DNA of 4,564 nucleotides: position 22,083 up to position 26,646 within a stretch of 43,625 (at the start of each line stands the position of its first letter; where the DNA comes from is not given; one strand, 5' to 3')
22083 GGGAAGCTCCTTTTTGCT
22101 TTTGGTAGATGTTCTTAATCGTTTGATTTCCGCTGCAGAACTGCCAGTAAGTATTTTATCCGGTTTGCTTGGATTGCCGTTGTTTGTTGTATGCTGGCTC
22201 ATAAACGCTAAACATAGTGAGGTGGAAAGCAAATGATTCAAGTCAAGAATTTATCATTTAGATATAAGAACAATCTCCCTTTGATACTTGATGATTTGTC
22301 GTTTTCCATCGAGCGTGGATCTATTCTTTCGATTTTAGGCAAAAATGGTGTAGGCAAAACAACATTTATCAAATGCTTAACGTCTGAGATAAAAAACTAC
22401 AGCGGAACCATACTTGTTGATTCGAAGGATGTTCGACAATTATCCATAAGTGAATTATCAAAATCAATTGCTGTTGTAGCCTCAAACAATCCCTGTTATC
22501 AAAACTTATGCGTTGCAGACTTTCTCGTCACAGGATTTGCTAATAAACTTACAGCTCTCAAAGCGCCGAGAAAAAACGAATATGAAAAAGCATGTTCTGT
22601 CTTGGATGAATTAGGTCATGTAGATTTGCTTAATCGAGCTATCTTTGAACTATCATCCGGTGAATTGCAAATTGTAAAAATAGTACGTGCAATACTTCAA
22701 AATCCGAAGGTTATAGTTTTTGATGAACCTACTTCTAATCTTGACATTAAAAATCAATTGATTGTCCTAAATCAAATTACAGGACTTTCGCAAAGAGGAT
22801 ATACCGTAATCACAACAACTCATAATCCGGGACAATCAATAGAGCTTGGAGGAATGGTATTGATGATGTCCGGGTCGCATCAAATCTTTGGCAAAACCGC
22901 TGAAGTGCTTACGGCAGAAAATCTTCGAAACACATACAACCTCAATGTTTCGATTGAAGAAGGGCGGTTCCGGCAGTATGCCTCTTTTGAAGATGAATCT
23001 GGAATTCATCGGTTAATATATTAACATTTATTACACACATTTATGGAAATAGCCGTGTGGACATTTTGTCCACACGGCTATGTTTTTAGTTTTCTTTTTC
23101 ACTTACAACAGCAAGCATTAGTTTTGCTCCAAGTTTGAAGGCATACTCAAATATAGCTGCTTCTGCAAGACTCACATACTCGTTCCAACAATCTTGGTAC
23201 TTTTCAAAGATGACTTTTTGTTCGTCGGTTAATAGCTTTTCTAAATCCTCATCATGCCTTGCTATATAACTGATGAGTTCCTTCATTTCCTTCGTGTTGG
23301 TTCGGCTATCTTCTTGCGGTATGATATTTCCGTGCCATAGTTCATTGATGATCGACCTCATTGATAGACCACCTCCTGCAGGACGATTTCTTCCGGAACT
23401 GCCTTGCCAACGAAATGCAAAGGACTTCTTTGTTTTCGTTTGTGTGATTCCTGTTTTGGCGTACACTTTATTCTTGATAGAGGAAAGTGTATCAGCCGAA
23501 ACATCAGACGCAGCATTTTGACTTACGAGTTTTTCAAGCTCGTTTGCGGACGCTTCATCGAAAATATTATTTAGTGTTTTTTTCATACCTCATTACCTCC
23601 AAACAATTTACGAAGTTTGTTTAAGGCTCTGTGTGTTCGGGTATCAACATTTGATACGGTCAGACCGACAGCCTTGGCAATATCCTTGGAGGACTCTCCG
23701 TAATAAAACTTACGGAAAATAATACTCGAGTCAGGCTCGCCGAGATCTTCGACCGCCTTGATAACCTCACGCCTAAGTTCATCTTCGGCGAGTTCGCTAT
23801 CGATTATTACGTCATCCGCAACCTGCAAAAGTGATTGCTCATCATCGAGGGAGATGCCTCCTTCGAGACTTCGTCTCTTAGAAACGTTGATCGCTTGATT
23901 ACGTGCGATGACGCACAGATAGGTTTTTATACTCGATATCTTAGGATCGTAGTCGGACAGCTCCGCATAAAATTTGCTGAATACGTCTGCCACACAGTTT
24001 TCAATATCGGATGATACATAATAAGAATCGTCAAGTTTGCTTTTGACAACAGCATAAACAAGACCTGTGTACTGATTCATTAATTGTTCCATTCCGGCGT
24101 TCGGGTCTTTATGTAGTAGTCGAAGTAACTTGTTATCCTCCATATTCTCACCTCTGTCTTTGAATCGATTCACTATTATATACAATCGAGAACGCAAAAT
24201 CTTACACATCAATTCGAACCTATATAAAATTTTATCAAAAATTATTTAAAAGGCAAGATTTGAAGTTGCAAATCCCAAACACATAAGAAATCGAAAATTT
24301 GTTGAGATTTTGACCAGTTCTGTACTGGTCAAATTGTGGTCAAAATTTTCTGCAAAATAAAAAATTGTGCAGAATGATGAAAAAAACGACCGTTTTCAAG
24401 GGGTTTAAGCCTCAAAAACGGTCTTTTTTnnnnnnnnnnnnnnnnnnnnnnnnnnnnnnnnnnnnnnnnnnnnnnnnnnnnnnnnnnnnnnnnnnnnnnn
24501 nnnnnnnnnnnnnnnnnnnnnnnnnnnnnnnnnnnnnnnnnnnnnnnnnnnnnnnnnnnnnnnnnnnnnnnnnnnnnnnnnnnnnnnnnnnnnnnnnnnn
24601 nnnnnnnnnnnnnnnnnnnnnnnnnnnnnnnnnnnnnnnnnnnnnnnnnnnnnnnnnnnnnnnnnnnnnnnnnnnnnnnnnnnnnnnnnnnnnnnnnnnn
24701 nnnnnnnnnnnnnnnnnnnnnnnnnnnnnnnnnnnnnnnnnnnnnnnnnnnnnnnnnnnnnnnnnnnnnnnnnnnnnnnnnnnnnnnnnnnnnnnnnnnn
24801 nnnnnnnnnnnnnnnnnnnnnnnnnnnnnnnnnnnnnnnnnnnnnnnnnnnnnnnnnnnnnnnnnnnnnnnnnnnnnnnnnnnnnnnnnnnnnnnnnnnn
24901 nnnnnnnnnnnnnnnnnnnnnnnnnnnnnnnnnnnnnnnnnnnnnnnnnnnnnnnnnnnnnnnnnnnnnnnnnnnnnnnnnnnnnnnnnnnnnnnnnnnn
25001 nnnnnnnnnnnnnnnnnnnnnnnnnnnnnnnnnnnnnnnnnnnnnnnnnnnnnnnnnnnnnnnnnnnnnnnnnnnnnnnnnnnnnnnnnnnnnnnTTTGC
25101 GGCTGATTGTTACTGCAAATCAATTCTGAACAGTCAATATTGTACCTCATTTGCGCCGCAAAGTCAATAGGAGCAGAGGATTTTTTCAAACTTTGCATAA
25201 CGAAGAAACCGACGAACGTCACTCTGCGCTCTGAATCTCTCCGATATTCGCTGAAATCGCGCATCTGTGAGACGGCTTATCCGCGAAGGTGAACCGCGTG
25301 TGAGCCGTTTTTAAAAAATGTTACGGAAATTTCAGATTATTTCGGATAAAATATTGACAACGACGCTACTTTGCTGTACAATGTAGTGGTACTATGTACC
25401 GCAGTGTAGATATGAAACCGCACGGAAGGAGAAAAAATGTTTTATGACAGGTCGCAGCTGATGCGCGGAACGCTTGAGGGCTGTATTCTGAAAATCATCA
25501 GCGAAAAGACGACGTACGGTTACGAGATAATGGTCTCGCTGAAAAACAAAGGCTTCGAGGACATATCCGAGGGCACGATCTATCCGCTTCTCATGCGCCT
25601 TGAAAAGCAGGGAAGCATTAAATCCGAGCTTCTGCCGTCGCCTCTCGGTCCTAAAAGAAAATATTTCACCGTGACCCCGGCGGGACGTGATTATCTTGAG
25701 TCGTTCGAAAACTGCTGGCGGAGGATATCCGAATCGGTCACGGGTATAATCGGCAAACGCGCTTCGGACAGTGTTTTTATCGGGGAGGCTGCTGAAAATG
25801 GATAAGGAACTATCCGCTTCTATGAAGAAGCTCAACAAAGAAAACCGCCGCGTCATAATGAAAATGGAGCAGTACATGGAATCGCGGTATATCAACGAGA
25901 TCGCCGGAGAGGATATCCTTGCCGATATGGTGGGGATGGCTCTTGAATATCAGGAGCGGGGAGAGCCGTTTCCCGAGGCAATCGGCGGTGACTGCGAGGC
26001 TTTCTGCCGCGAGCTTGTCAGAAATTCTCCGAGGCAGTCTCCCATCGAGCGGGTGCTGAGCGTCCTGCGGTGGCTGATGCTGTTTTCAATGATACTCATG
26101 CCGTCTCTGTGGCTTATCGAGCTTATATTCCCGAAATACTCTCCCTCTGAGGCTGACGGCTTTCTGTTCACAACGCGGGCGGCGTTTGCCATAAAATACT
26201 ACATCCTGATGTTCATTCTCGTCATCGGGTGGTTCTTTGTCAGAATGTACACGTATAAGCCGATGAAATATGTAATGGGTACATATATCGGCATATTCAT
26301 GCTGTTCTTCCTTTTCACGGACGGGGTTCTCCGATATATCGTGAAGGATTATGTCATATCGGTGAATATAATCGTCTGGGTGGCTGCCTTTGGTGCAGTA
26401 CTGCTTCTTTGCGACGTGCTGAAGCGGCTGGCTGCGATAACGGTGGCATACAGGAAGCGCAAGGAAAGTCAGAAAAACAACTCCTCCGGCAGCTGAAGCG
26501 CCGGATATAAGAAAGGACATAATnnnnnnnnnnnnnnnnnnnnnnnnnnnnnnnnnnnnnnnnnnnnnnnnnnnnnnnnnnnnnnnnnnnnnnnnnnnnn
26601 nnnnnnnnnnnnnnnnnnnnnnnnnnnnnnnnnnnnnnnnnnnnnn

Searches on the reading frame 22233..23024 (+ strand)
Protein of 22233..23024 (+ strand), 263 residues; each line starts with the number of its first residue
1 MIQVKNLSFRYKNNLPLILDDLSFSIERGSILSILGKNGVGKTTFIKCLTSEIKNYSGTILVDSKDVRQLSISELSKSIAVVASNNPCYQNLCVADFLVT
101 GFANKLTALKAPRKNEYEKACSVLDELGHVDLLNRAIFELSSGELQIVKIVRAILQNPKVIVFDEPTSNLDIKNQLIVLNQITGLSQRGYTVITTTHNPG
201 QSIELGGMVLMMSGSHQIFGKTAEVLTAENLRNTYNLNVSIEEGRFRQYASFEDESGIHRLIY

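Call 8: search_protein_families(library=pfam, proteins=[window:22233-23024:+], max_evalue=0.01)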
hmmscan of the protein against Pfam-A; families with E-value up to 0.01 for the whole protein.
window:22233-23024:+ (263 aa): 10 families
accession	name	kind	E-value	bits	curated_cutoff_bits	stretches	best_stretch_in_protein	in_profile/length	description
PF00005.33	ABC_tran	-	7.6e-30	104.7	25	1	19-168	1-137/137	ABC transporter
PF13304.12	AAA_21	-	2.8e-12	47.8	27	1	132-199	230-300/304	AAA domain, putative AbiEii toxin, Type IV TA system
PF02463.25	SMC_N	-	0.00081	19.3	40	0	58-201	109-201/220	RecF/RecN/SMC N terminal domain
PF07693.20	KAP_NTPase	-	0.0011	18.7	20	1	24-61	17-52/293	KAP family P-loop domain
PF00004.35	AAA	-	0.0014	19.5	21.2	0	34-200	3-112/131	ATPase family associated with various cellular activities (AAA)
PF13175.12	AAA_15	-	0.0023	18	32.1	0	31-78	25-76/374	AAA ATPase domain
PF13476.12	AAA_23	-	0.0033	18.5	27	1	30-50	20-40/201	AAA domain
PF13401.12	AAA_22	-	0.0035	18.1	27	1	29-130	5-96/130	AAA domain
PF03193.22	RsgA_GTPase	-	0.0043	17.3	30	0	21-58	99-135/174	RsgA GTPase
PF13173.12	AAA_14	-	0.0058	17.1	27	0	30-75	3-48/129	AAA domain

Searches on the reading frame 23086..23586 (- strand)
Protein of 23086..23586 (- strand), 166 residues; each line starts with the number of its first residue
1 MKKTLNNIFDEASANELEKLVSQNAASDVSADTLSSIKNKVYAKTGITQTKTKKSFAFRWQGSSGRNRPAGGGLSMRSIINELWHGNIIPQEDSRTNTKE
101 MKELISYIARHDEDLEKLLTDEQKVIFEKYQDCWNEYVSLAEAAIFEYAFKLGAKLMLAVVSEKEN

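Call 8: search_protein_families(library=pfam, proteins=[window:23086-23586:-], max_evalue=0.01)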
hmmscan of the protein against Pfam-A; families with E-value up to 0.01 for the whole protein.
window:23086-23586:- (166 aa): 2 families
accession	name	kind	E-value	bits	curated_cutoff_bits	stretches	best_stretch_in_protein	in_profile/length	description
PF20648.2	DUF6809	-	1.7e-24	86.9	27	1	76-160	1-85/85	Family of unknown function (DUF6809)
PF09491.16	RE_AlwI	-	0.0072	15.8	23.1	1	4-127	179-306/441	AlwI restriction endonuclease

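Call 36: search_protein_families(library=padloc, proteins=[window:23086-23586:-], max_evalue=0.01)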
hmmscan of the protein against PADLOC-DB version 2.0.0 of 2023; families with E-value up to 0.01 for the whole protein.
window:23086-23586:- (166 aa): 0 families

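Call 37: search_protein_families(library=ncbifam, proteins=[window:23086-23586:-], max_evalue=0.01)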
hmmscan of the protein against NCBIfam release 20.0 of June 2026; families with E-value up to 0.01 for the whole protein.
window:23086-23586:- (166 aa): 0 families

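Call 73: search_protein_families(library=phrogs, proteins=[window:23086-23586:-], max_evalue=0.001)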
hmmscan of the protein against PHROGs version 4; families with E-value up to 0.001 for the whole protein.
window:23086-23586:- (166 aa): 0 families

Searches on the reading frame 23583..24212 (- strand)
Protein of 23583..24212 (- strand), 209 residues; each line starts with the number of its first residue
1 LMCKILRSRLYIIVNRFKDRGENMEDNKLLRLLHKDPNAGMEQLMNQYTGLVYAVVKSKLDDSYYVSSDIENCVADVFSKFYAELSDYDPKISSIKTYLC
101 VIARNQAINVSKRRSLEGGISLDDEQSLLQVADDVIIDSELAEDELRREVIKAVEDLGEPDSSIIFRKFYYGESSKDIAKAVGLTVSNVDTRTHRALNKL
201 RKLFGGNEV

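Call 8: search_protein_families(library=pfam, proteins=[window:23583-24212:-], max_evalue=0.01)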
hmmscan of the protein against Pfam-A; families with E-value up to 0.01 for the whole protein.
window:23583-24212:- (209 aa): 4 families
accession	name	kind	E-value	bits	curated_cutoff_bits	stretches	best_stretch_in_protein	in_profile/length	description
PF08281.18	Sigma70_r4_2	-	1.3e-08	34.7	25.7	1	148-200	2-54/54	Sigma-70, region 4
PF04542.20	Sigma70_r2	-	3e-08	33.8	24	1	44-114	1-68/71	Sigma-70 region 2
PF04545.22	Sigma70_r4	-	4.5e-05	23.3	24.1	1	162-202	10-50/50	Sigma-70, region 4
PF13404.12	HTH_AsnC-type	-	0.0072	16.6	27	0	174-195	19-40/42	AsnC-type helix-turn-helix domain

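Call 36: search_protein_families(library=padloc, proteins=[window:23583-24212:-], max_evalue=0.01)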
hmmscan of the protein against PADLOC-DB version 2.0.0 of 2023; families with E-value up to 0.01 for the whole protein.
window:23583-24212:- (209 aa): 0 families

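Call 37: search_protein_families(library=ncbifam, proteins=[window:23583-24212:-], max_evalue=0.01)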
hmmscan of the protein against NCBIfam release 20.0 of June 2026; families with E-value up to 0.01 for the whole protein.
window:23583-24212:- (209 aa): 69 families (the best 25 are shown)
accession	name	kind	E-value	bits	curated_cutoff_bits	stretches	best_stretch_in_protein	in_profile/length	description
TIGR02937.1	sigma70-ECF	superfamily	1.2e-22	80.4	42.9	1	41-202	3-163/165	sigma-70 family RNA polymerase sigma factor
NF009172.0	PRK12519.1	subfamily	7.6e-20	71.3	222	1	22-205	12-190/194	RNA polymerase sigma factor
TIGR02985.1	Sig70_bacteroi1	subfamily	1.1e-17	64.7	126.4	1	42-202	4-160/162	RNA polymerase sigma-70 factor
NF007228.0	PRK09646.1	subfamily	4.6e-13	49.2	226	1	18-206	9-192/194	ECF RNA polymerase sigma factor SigK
TIGR02952.1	Sig70_famx2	equivalog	9e-13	48.5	206.45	1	38-203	10-169/170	ECF subfamily RNA polymerase sigma factor, BldN family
NF010500.0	PRK13919.1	subfamily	1.2e-12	48.4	226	1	22-202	6-181/186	putative RNA polymerase sigma E protein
NF008888.0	PRK11922.1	equivalog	2.5e-12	46.9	204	1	21-202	12-194/231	RNA polymerase sigma factor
NF006930.0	PRK09415.1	subfamily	3.1e-12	46.7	198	1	36-204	13-175/179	RNA polymerase factor sigma C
NF009195.0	PRK12543.1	subfamily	7.7e-12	45.1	197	1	25-202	6-176/192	RNA polymerase sigma factor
NF009166.1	PRK12513.1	equivalog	6.2e-11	42.4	206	1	22-204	5-186/193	RNA polymerase sigma factor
NF007216.0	PRK09638.1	equivalog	1e-10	41.7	194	1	23-205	2-175/180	RNA polymerase sigma factor SigY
NF007223.0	PRK09641.1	equivalog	1.2e-10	41.6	209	1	28-204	7-184/187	RNA polymerase sigma factor SigW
NF009186.0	PRK12534.1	equivalog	4.3e-10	39.7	267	1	68-201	50-182/187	RNA polymerase sigma factor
NF009167.0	PRK12514.1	equivalog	8.7e-10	38.8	265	1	41-202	22-176/180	RNA polymerase sigma factor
NF009168.0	PRK12515.1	subfamily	2.4e-09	36.9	236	1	24-204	7-179/189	RNA polymerase sigma factor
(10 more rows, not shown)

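Call 73: search_protein_families(library=phrogs, proteins=[window:23583-24212:-], max_evalue=0.001)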
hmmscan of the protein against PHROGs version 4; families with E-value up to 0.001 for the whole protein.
window:23583-24212:- (209 aa): 3 families
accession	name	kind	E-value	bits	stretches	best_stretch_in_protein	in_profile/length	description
phrog_1740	-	transcription regulation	1.5e-17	64.4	1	40-208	57-220/567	RNA polymerase sigma factor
phrog_351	-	transcription regulation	2.7e-09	37.2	1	115-208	633-730/928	RNA polymerase sigma factor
phrog_11138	-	unknown function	0.00014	23.2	1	111-205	48-140/142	-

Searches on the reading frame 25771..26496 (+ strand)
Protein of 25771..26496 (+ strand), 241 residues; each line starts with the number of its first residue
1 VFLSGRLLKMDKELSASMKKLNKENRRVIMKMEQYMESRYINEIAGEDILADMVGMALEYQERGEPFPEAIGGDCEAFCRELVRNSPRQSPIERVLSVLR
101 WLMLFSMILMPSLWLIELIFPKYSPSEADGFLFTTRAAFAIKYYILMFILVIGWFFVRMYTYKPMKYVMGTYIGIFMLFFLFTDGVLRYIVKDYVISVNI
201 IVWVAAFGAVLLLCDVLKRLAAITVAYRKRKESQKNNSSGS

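Call 8: search_protein_families(library=pfam, proteins=[window:25771-26496:+], max_evalue=0.01)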
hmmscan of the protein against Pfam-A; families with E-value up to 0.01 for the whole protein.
window:25771-26496:+ (241 aa): 1 family
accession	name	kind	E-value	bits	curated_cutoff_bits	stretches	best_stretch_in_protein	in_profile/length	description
PF06304.16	DUF1048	-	0.0024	18.7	29.6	1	12-86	11-86/102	Protein of unknown function (DUF1048)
